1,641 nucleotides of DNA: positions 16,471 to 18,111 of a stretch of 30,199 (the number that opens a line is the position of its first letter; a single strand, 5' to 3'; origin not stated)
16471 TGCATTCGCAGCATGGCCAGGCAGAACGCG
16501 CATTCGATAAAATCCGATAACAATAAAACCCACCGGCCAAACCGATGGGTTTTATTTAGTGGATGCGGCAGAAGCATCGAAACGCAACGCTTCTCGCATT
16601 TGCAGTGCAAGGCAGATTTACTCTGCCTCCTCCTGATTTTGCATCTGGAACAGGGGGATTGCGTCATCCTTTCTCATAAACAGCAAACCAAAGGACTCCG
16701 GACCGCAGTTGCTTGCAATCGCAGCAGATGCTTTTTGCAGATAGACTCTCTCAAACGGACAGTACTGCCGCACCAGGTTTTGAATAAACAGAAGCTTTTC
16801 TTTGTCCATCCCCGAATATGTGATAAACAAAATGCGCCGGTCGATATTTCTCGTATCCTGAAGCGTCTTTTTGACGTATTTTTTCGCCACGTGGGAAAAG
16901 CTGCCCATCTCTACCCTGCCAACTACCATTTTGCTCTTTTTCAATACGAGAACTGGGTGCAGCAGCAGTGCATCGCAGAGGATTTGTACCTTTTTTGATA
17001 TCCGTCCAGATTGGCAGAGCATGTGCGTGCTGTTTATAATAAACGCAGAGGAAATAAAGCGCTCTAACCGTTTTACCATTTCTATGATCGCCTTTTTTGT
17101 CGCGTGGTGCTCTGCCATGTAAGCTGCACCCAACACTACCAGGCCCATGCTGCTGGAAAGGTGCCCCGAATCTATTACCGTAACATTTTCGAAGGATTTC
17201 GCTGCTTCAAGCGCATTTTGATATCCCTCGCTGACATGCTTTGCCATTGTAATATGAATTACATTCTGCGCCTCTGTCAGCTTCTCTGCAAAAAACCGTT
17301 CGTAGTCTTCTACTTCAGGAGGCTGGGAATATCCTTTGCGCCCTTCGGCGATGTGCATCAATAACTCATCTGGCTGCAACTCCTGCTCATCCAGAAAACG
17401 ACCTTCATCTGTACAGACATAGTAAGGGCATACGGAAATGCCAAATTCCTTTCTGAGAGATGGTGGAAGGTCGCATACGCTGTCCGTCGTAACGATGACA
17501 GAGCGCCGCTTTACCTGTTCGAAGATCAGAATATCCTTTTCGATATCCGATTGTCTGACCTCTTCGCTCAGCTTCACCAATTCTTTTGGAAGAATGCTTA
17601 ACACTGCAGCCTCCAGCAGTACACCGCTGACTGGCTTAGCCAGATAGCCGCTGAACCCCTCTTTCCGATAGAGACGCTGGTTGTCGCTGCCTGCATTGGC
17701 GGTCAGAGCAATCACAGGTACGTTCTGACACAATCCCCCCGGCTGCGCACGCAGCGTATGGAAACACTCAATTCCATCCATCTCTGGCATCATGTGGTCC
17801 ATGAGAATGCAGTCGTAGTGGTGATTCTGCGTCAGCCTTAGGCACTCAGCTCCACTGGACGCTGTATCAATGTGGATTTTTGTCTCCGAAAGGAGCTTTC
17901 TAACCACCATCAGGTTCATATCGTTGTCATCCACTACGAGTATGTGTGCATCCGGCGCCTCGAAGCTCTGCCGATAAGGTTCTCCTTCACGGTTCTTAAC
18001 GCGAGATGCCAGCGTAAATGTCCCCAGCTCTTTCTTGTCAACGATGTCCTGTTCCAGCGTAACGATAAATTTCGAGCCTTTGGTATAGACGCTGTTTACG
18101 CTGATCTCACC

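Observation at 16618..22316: Three-gene phosphorelay operon whose terminal member is a hybrid histidine kinase fused to a DegV fatty-acid-binding domain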

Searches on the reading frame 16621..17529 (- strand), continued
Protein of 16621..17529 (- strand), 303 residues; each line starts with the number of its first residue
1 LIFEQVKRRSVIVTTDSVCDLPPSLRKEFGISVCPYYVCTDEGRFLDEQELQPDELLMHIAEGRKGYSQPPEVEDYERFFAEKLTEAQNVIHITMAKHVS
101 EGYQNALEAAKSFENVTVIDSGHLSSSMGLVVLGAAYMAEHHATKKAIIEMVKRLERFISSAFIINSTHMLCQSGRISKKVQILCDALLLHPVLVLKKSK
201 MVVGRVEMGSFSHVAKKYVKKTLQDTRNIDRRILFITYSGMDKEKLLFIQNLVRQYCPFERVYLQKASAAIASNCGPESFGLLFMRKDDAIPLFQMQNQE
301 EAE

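Call 44: find_encoding_contigs(protein=P0357, flank=7000, max_places=2)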
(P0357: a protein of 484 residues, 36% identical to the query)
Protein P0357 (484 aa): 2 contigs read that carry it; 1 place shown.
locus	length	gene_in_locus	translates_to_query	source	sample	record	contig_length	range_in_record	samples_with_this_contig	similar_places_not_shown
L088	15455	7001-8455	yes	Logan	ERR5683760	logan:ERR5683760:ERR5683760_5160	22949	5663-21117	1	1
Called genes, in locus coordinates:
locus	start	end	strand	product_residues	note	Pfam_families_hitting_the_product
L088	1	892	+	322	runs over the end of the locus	PF12911:OppC_N, PF00528:BPD_transp_1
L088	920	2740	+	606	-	PF00005:ABC_tran, PF13304:AAA_21 (faint), PF00005:ABC_tran, PF08352:oligo_HPY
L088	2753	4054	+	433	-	PF00005:ABC_tran, PF02463:SMC_N (weak), PF08352:oligo_HPY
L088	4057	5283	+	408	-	-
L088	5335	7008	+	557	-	PF00512:HisKA, PF02518:HATPase_c, PF00072:Response_reg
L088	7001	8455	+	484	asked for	PF02645:DegV, PF01627:Hpt (weak)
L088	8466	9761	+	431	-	PF00072:Response_reg, PF00990:GGDEF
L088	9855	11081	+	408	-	PF09992:NAGPA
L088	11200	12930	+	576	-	PF02878:PGM_PMM_I, PF02879:PGM_PMM_II, PF02880:PGM_PMM_III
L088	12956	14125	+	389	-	PF03816:LytR_cpsA_psr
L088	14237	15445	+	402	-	PF01704:UDPGP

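Call 63: find_encoding_contigs(protein=P0335, flank=7000, max_places=2)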
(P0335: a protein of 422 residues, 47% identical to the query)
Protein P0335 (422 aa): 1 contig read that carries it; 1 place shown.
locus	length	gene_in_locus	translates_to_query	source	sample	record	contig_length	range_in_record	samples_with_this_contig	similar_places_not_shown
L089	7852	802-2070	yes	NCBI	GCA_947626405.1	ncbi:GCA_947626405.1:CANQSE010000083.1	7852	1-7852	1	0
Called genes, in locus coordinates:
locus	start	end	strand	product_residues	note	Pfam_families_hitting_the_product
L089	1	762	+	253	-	?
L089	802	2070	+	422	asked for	PF00072:Response_reg, PF02645:DegV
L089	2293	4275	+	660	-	PF22673:MCP-like_PDC_1, PF18947:HAMP_2 (faint), PF00015:MCPsignal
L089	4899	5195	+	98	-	PF02583:Trns_repr_metal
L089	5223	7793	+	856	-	PF00403:HMA, PF00122:E1-E2_ATPase, PF00702:Hydrolase, PF08282:Hydrolase_3 (faint), PF00403:HMA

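Call 64: find_encoding_contigs(protein=P0361, flank=7000, max_places=2)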
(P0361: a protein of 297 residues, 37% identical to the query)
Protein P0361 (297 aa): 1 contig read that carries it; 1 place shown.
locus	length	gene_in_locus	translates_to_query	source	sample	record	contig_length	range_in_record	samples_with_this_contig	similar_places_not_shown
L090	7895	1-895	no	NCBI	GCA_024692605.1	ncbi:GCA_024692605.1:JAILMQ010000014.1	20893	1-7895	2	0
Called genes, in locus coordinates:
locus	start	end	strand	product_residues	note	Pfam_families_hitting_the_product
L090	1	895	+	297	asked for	PF02645:DegV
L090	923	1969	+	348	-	PF02016:Peptidase_S66, PF17676:Peptidase_S66C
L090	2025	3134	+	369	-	PF01757:Acyl_transf_3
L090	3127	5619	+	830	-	PF00403:HMA, PF00122:E1-E2_ATPase, PF00702:Hydrolase, PF00403:HMA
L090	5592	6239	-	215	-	PF01694:Rhomboid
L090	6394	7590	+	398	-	PF00999:Na_H_Exchanger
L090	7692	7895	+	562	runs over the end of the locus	PF00990:GGDEF, PF00563:EAL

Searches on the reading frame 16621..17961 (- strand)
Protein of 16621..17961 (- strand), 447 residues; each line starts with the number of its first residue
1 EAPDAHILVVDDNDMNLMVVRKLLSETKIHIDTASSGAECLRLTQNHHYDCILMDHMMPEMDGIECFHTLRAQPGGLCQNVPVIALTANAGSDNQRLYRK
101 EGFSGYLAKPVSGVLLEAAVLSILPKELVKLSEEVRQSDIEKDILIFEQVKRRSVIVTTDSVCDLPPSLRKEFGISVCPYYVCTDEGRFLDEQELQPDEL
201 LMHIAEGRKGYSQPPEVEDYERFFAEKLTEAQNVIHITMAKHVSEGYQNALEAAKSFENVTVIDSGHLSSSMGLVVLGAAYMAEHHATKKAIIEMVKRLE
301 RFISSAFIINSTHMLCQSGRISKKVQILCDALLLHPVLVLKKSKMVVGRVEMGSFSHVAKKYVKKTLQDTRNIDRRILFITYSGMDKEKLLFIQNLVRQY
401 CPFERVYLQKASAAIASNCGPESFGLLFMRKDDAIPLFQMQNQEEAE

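Call 27: search_protein_representatives(protein=window:16621-17961:-)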
Query: 447 residues. Proteins with E-value up to 0.001 (for the whole library): 387044; up to 1e-10: 86746; up to 1e-30: 799. The best 150 are listed.
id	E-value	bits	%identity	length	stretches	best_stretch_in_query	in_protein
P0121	3.8e-160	549.7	48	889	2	1-431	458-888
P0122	2.9e-137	474.3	56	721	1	56-432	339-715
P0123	1.3e-119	416.2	46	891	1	1-431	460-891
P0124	1.3e-119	416.2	49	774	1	2-430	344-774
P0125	1.7e-117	409.2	83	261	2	54-204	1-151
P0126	2.5e-117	408.6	46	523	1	1-431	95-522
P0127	4.6e-116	404.5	46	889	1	1-429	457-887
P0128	1.1e-113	396.6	45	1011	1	1-431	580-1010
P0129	1.9e-113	395.9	45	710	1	1-433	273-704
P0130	7.3e-111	387.4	62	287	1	146-431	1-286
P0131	4.0e-110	384.9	46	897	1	2-432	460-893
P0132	5.5e-109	381.2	43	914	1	1-431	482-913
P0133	1.1e-108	380.2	43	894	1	1-430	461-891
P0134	3.5e-106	372.0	43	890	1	1-431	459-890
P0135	1.8e-103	363.0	42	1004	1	1-430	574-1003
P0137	2.7e-102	359.1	42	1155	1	2-432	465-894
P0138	3.6e-102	358.7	42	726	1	1-431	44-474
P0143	1.7e-98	346.6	40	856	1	2-432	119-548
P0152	5.3e-95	335.1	42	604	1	22-432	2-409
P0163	1.6e-90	320.3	41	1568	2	152-431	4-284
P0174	5.6e-87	308.7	42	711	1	36-432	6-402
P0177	3.6e-86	306.0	41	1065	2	152-432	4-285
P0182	1.4e-84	300.8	37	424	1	7-429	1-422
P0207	2.0e-72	260.8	47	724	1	151-431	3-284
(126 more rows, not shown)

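Call 28: search_protein_families(library=pfam, proteins=[P0137, P0128, P0163, P0177, P0182, P0138, P0143, P0152, P0174, P0207], max_evalue=0.0001)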
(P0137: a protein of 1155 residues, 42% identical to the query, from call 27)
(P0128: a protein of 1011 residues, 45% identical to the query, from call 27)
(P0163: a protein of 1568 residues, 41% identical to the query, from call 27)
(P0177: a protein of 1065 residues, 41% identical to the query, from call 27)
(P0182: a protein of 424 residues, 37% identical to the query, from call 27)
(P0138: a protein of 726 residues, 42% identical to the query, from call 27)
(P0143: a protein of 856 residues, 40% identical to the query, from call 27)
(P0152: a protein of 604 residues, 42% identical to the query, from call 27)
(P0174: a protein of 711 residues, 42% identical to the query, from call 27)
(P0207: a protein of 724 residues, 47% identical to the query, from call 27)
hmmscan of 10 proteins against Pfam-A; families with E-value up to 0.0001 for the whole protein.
P0137 (1155 aa): 5 families
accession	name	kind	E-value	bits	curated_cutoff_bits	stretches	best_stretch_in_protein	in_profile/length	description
PF02645.21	DegV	-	6.7e-32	111.4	27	1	618-891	3-278/280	Uncharacterised protein, DegV family COG1307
PF02518.31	HATPase_c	-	3.8e-26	92.2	26.4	1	320-435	1-109/111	Histidine kinase-, DNA gyrase B-, and HSP90-like ATPase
PF00072.30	Response_reg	-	2.6e-23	82.7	30.2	1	470-583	1-110/111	Response regulator receiver domain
PF00512.31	HisKA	-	8.4e-17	61.4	26.9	1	207-273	1-66/66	His Kinase A (phospho-acceptor) domain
PF01627.28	Hpt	-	1.2e-05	25.9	24.6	1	989-1050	2-63/84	Hpt domain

P0128 (1011 aa): 5 families
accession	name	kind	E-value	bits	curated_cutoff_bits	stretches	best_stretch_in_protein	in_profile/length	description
PF02645.21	DegV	-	1.5e-43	149.6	27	1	734-1007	3-277/280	Uncharacterised protein, DegV family COG1307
PF02518.31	HATPase_c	-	1.2e-26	93.8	26.4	1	436-549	1-108/111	Histidine kinase-, DNA gyrase B-, and HSP90-like ATPase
PF00072.30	Response_reg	-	7.6e-23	81.2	30.2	1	586-697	1-108/111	Response regulator receiver domain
PF00512.31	HisKA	-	1.2e-14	54.5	26.9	1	325-389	2-66/66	His Kinase A (phospho-acceptor) domain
PF02743.24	dCache_1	-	2.7e-05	24.3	45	0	126-210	90-178/240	Cache domain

P0163 (1568 aa): 7 families
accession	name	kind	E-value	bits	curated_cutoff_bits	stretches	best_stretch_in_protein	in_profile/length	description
PF02645.21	DegV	-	7.6e-40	137.4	27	1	8-283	3-279/280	Uncharacterised protein, DegV family COG1307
PF02743.24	dCache_1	-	1.2e-31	110.5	45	2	782-902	65-195/240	Cache domain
PF00072.30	Response_reg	-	1.9e-25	89.6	30.2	1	1274-1385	2-110/111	Response regulator receiver domain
PF02518.31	HATPase_c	-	1.3e-21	77.5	26.4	1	1125-1238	1-108/111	Histidine kinase-, DNA gyrase B-, and HSP90-like ATPase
PF00512.31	HisKA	-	6.3e-19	68.2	26.9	1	1013-1078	1-66/66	His Kinase A (phospho-acceptor) domain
PF22673.2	MCP-like_PDC_1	-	2.4e-13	51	27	1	766-873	15-113/113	Methyl-accepting chemotaxis protein-like, first PDC sensor domain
PF01627.28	Hpt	-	4.1e-08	33.8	24.6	1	1479-1558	1-80/84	Hpt domain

P0177 (1065 aa): 5 families
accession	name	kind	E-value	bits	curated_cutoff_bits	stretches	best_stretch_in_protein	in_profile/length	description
PF02645.21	DegV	-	3.8e-30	105.6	27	1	7-284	2-280/280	Uncharacterised protein, DegV family COG1307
PF02518.31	HATPase_c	-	7.2e-29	100.9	26.4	1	616-731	1-110/111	Histidine kinase-, DNA gyrase B-, and HSP90-like ATPase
PF00072.30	Response_reg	-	2e-23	83.1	30.2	1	767-879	2-110/111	Response regulator receiver domain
PF00512.31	HisKA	-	2.6e-20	72.7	26.9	1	503-569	1-66/66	His Kinase A (phospho-acceptor) domain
PF01627.28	Hpt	-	2.8e-05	24.7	24.6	1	993-1054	17-74/84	Hpt domain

P0182 (424 aa): 2 families
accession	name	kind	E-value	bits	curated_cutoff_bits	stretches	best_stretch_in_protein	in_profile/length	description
PF02645.21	DegV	-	2.3e-30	106.3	27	1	147-423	2-279/280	Uncharacterised protein, DegV family COG1307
PF00072.30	Response_reg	-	1.9e-23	83.2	30.2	1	1-112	1-108/111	Response regulator receiver domain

P0138 (726 aa): 3 families
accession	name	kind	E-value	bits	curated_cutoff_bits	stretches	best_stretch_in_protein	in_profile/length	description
PF02645.21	DegV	-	1.2e-36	126.9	27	1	197-473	2-279/280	Uncharacterised protein, DegV family COG1307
PF00072.30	Response_reg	-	2e-22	79.9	30.2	1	50-163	1-110/111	Response regulator receiver domain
PF01627.28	Hpt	-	1.7e-07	31.8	24.6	1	559-618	3-62/84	Hpt domain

P0143 (856 aa): 4 families
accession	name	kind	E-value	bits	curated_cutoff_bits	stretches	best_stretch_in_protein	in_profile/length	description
PF02645.21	DegV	-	8e-30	104.5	27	1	277-546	8-279/280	Uncharacterised protein, DegV family COG1307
PF00072.30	Response_reg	-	5.2e-22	78.6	30.2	1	124-236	1-109/111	Response regulator receiver domain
PF02518.31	HATPase_c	-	1.4e-19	71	26.4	1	14-88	35-107/111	Histidine kinase-, DNA gyrase B-, and HSP90-like ATPase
PF01627.28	Hpt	-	3.2e-05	24.5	24.6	1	650-711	2-63/84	Hpt domain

P0152 (604 aa): 3 families
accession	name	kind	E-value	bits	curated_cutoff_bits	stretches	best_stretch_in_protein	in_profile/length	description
PF02645.21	DegV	-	1.4e-38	133.2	27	1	134-406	2-278/280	Uncharacterised protein, DegV family COG1307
PF00072.30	Response_reg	-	8.4e-19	68.2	30.2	1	2-100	16-110/111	Response regulator receiver domain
PF01627.28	Hpt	-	1.4e-07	32.1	24.6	1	540-595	3-58/84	Hpt domain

P0174 (711 aa): 3 families
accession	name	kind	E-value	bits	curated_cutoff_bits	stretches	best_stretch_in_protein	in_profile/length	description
PF02645.21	DegV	-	4.2e-38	131.7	27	1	126-400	4-279/280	Uncharacterised protein, DegV family COG1307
PF00072.30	Response_reg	-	4.6e-14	53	30.2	1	7-89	31-109/111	Response regulator receiver domain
PF01627.28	Hpt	-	1e-06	29.3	24.6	1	543-606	2-68/84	Hpt domain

P0207 (724 aa): 3 families
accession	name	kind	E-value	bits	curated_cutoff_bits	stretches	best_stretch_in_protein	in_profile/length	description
PF02645.21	DegV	-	4.9e-42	144.6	27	1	8-282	3-278/280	Uncharacterised protein, DegV family COG1307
PF02518.31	HATPase_c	-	5.9e-25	88.3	26.4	1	618-720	1-97/111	Histidine kinase-, DNA gyrase B-, and HSP90-like ATPase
PF00512.31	HisKA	-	1.8e-18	66.8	26.9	1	505-571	1-66/66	His Kinase A (phospho-acceptor) domain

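Call 54: predict_structure(alignment_id=A3)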
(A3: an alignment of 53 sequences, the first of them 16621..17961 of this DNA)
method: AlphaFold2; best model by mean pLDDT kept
length: 447 residues; sequences in the alignment: 53
mean_pLDDT: 90.8   pTM: 0.72
mean pLDDT of the five models: 90.8, 89.8, 89.6, 89.0, 88.7
residues with pLDDT >= 90: 341; 70-90: 71; 50-70: 29; < 50: 6
segments of 3 or more residues with pLDDT < 50: 145-148
pLDDT, mean of each block of 10 residues (from residue 1): 94 91 90 97 97 93 96 94 88 81 90 85 87 64 51 93 96 97 96 94 93 97 90 96 97 94 97 97 95 95 94 87 91 94 92 96 96 96 97 98 97 94 97 69 52
secondary structure, 60 per line:
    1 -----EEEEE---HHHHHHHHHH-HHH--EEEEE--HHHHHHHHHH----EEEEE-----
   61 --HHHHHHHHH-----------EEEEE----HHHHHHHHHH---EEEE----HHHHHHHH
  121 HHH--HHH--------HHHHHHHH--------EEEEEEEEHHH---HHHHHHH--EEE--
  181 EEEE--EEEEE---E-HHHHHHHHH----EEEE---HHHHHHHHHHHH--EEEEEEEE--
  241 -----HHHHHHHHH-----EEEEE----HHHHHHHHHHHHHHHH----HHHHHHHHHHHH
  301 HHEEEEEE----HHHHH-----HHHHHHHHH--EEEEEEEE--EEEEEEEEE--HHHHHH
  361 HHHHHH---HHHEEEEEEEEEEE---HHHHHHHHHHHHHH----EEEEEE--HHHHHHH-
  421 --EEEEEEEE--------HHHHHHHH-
elements in order: E6-10 H14-23 E30-34 H37-46 E51-55 H63-71 E83-87 H92-101 E105-108 H113-123 H137-144 E153-160 H167-173 E176-178 E181-184 E187-191 H197-205 E210-213 H217-228 E231-238 H246-254 E260-264 H269-284 H289-302 E303-308 H313-317 H323-331 E334-341 E344-352 H355-366 E373-383 H387-400 E405-410 H413-419 E423-430 H439-446

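Call 59: fold_search(model_id=the predicted structure, library=pdb)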
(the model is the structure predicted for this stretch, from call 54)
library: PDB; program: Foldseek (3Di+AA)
matches with E <= 10: 1802; with E <= 0.001: 630
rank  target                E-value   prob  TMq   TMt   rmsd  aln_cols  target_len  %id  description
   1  2dt8                  1.5e-26  1.00  0.57  0.88   2.9       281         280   28  Fatty Acid Binding of a DegV family Protein from Thermus thermophilus (released 2007-06-19)
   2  1pzx_B                4.3e-24  1.00  0.58  0.87   2.7       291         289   23  Hypothetical protein APC36103 from Bacillus stearothermophilus: a lipid binding protein (released 2004-01-20)
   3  1pzx_A                1.3e-23  1.00  0.55  0.87   2.7       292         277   22  Hypothetical protein APC36103 from Bacillus stearothermophilus: a lipid binding protein (released 2004-01-20)
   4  1vpv_A                2.1e-22  1.00  0.54  0.83   3.3       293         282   20  Crystal structure of a degv lipid binding protein (tm1468) from thermotoga maritima at 2.45 A resolution (released 2004-12-07)
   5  1mgp                  2.5e-22  1.00  0.52  0.82   3.6       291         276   21  Hypothetical protein TM841 from Thermotoga maritima reveals fatty acid binding function (released 2002-09-18)
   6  7w7h_E                3.0e-22  1.00  0.56  0.87   2.9       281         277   22  S Suis FakA-FakB2 complex structure (released 2022-09-21)
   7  4x9x                  5.1e-22  1.00  0.55  0.90   2.6       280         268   18  Biochemical Roles for Conserved Residues in the Bacterial Fatty Acid Binding Protein Family (released 2016-01-27)
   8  1vpv_B                5.5e-22  1.00  0.54  0.84   3.2       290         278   21  Crystal structure of a degv lipid binding protein (tm1468) from thermotoga maritima at 2.45 A resolution (released 2004-12-07)
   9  5uto_A                6.1e-22  1.00  0.56  0.85   3.0       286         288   21  The crystal structure of the Staphylococcus aureus Fatty acid Kinase (Fak) B1 protein loaded with palmitic acid to 1.8 (released 2018-02-21)
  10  6dj6_B                9.9e-22  1.00  0.55  0.86   2.6       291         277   18  The X-ray crystal structure of the Streptococcus pneumoniae Fatty Acid Kinase (Fak) B2 protein loaded with cis-oleic a (released 2019-05-29)
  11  3pl5                  9.9e-22  1.00  0.54  0.85   2.8       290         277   20  Fatty acid binding protein (released 2011-12-07)
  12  2g7z_A                1.4e-21  1.00  0.54  0.86   3.0       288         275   19  Conserved DegV-like Protein of Unknown Function from Streptococcus pyogenes M1 GAS Binds Long-chain Fatty Acids (released 2006-04-04)
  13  6nr1_B                1.7e-21  1.00  0.55  0.86   3.2       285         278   18  The X-ray crystal structure of Streptococcus pneumoniae Fatty Acid Kinase (Fak) B2 protein loaded with Vaccenic acid ( (released 2019-08-21)
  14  2g7z_B                1.8e-21  1.00  0.54  0.86   3.2       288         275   19  Conserved DegV-like Protein of Unknown Function from Streptococcus pyogenes M1 GAS Binds Long-chain Fatty Acids (released 2006-04-04)
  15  7sg3_A                2.3e-21  1.00  0.56  0.85   2.7       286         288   22  The X-ray crystal structure of the Staphylococcus aureus Fatty Acid Kinase B1 mutant A121I-A158L to 2.35 Angstrom reso (released 2021-10-27)
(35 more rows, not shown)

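Call 72: find_related_loci(query=P0137, collection=metagenome_contigs, flank=8000)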
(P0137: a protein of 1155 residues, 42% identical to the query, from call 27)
Query P0137 (1155 aa) in metagenome_contigs; peptide patterns used: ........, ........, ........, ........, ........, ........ (x = any residue, [..] = any of these).
600 stretches matched a pattern (row limit reached: there are more); 591 encode a relative of the query (tblastn E <= 1e-3); the best 80 are kept; 80 distinct loci.
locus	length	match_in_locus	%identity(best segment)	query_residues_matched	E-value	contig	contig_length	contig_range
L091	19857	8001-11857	63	7-1153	0e+0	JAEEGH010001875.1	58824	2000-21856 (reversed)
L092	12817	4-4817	63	7-1152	0e+0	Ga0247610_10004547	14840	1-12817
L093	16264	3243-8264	63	7-1155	0e+0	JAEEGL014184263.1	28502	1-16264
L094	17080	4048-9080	63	15-1142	0e+0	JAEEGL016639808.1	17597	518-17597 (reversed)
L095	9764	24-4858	61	1-1153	0e+0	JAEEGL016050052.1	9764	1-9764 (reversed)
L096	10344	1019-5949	61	3-1152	0e+0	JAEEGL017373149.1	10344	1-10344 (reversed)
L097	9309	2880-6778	60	7-1155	0e+0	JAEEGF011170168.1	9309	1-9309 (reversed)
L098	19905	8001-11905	61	3-1154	0e+0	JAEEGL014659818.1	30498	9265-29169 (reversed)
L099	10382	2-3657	61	4-1152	0e+0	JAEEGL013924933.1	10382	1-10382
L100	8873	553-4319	62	1-1152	0e+0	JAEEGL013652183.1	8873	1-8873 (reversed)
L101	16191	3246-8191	61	1-1154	0e+0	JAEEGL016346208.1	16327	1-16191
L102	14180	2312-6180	60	3-1152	0e+0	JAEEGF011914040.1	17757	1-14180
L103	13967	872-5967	60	7-1154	0e+0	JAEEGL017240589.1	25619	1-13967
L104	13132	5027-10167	60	10-1152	0e+0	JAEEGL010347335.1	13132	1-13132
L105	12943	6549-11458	60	4-1152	0e+0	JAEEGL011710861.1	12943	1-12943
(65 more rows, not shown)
